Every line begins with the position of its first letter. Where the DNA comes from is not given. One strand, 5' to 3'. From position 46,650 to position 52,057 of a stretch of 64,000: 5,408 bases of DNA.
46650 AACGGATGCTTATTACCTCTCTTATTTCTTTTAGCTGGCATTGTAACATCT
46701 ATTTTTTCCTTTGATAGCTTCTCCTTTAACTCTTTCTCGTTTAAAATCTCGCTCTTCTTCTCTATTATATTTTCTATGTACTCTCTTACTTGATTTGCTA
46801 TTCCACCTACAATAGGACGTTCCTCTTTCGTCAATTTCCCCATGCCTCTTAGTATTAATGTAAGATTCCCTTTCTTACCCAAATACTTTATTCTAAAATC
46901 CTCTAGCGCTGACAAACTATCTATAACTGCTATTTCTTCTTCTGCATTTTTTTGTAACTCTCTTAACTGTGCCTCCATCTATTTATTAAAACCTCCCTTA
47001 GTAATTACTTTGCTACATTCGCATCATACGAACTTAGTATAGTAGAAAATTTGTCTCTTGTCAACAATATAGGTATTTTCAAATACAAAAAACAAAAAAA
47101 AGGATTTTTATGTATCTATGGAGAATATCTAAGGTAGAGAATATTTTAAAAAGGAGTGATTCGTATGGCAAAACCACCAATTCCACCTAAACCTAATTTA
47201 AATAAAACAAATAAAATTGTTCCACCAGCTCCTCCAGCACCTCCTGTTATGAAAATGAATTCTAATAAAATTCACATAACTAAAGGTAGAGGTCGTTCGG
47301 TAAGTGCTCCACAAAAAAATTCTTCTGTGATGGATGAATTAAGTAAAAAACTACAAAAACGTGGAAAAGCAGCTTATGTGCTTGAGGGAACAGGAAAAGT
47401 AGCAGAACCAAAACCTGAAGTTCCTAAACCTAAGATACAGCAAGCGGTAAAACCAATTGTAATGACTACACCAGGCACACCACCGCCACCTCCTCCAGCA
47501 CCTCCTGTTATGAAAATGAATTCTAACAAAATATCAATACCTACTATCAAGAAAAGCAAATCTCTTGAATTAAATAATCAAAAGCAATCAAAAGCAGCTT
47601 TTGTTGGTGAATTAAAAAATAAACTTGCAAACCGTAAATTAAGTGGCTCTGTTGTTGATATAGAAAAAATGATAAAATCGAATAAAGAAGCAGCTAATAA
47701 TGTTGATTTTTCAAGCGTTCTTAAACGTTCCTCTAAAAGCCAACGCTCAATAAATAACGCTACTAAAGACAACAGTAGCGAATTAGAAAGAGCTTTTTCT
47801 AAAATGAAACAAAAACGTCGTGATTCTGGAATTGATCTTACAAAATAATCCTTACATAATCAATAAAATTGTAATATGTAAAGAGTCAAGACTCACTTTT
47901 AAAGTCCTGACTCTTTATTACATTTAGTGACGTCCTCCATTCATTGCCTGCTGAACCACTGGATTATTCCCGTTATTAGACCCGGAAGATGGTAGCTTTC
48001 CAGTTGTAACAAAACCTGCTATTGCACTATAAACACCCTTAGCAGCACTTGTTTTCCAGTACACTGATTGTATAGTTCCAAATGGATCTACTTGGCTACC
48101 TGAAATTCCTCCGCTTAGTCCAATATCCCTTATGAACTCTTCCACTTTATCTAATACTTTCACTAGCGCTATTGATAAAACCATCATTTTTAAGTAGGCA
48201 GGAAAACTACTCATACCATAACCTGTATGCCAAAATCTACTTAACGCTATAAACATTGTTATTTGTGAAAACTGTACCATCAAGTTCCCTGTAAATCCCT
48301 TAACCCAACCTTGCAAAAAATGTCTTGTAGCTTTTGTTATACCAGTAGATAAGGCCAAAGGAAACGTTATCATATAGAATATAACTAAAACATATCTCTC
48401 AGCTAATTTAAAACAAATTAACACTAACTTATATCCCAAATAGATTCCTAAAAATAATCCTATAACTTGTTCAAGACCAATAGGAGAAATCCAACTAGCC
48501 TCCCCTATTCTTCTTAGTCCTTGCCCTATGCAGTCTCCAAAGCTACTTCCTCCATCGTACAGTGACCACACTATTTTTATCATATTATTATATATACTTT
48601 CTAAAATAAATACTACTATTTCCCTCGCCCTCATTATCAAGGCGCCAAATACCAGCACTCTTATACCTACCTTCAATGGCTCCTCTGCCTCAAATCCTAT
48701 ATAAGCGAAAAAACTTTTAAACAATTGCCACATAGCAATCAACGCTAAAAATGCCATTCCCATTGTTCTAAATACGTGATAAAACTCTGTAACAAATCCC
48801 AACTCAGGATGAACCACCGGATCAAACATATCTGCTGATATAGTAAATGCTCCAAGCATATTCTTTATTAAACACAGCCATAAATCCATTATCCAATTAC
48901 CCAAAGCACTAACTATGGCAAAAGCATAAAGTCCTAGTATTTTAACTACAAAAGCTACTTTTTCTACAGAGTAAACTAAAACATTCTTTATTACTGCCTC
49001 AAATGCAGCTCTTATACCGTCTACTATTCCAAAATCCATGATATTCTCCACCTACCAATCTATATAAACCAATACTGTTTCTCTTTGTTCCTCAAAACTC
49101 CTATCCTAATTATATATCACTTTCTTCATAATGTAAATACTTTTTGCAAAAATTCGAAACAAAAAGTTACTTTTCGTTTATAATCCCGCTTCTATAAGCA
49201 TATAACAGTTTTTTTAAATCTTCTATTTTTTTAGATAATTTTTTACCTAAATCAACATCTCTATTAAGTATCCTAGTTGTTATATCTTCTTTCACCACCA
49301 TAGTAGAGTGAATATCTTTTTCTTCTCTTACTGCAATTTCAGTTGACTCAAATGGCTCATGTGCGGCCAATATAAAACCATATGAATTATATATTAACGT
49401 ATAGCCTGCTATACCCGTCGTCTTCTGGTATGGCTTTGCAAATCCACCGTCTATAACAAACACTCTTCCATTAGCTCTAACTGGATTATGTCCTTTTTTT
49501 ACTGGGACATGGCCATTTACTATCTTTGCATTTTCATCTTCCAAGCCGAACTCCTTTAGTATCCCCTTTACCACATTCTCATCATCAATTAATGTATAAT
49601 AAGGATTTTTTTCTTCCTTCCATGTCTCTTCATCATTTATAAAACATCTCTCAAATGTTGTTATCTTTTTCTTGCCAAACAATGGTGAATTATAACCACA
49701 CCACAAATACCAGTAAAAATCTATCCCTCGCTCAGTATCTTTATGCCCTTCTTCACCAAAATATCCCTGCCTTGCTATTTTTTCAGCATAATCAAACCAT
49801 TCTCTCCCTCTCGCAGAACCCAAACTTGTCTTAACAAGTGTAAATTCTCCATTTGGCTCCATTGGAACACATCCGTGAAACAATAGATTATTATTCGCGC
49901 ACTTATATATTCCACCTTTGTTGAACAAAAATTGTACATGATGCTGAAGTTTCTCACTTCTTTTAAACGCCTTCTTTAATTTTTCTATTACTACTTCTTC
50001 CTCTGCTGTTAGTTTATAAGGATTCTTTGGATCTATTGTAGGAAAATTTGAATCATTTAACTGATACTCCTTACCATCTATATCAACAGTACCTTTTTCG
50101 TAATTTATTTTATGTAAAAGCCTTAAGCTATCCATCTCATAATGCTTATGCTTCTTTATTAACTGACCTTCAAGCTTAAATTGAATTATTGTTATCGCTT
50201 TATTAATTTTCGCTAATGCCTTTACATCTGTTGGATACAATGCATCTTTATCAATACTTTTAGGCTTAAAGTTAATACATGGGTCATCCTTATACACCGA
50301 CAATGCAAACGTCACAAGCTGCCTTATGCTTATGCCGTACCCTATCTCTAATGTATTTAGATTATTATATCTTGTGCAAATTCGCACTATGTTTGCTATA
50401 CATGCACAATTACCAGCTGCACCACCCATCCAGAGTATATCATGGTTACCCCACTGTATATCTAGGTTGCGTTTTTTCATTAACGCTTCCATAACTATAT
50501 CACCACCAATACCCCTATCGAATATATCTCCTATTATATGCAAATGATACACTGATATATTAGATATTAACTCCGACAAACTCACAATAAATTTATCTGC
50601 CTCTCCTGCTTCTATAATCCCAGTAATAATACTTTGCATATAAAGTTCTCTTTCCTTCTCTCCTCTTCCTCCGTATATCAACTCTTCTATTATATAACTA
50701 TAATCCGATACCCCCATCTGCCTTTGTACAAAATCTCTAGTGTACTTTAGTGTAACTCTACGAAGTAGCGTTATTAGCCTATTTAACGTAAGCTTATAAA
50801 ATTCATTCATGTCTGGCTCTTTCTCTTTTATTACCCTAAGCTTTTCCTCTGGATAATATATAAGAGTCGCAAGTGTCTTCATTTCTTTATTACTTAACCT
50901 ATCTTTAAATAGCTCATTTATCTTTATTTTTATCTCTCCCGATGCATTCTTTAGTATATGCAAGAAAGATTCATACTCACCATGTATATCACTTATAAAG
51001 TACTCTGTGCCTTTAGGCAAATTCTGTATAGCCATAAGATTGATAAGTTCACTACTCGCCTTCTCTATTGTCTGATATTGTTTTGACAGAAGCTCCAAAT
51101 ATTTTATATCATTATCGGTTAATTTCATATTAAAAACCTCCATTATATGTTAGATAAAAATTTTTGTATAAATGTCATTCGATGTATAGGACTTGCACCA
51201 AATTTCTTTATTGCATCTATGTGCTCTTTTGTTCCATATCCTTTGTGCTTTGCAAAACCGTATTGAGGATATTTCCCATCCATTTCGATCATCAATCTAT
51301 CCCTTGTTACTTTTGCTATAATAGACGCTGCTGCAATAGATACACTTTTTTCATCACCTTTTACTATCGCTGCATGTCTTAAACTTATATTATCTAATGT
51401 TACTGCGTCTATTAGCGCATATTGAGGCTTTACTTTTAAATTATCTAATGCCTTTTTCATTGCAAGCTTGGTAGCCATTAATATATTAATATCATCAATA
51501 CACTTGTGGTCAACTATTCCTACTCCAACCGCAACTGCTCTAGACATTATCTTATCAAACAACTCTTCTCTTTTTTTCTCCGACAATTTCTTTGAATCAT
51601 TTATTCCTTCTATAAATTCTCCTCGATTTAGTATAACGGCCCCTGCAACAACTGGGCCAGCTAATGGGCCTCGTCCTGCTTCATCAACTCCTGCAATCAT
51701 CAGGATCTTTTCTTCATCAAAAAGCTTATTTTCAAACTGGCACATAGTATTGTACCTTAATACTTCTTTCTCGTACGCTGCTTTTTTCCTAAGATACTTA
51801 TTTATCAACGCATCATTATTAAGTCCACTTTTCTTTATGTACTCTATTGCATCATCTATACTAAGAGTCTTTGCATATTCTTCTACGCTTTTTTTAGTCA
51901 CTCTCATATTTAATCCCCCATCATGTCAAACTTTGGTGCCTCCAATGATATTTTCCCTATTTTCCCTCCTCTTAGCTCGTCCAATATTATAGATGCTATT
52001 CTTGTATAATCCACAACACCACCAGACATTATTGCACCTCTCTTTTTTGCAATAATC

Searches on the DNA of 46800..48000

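Call 100: search_rna_families(source=window, start=46800, end=48000, threshold=evalue, max_evalue=1)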
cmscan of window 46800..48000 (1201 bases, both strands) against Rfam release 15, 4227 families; matches with E-value up to 1: 0.
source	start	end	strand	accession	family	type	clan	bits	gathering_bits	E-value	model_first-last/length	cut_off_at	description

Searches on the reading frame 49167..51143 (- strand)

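Call 67: search_protein_families(library=pfam, proteins=[window:49167-51143:-], max_evalue=0.00001)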
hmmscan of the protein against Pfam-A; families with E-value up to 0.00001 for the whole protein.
window:49167-51143:- (658 aa): 1 family
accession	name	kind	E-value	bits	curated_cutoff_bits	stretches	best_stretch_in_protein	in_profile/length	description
PF06874.16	FBPase_2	-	1.3e-276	919.4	27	1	14-651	1-638/639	Firmicute fructose-1,6-bisphosphatase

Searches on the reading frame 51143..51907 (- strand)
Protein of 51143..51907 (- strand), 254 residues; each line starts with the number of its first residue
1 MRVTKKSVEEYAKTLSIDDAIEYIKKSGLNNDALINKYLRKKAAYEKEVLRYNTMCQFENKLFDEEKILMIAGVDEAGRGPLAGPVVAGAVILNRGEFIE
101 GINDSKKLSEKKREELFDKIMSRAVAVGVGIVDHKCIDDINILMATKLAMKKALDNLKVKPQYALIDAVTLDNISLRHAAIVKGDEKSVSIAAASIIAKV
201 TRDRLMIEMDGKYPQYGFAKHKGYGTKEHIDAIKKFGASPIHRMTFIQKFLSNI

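Call 67: search_protein_families(library=pfam, proteins=[window:51143-51907:-], max_evalue=0.00001)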
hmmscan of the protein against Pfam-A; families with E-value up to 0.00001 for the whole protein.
window:51143-51907:- (254 aa): 1 family
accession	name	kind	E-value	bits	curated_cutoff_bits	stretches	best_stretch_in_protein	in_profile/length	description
PF01351.25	RNase_HII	-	9.6e-44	150.1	25.8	1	72-248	1-198/199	Ribonuclease HII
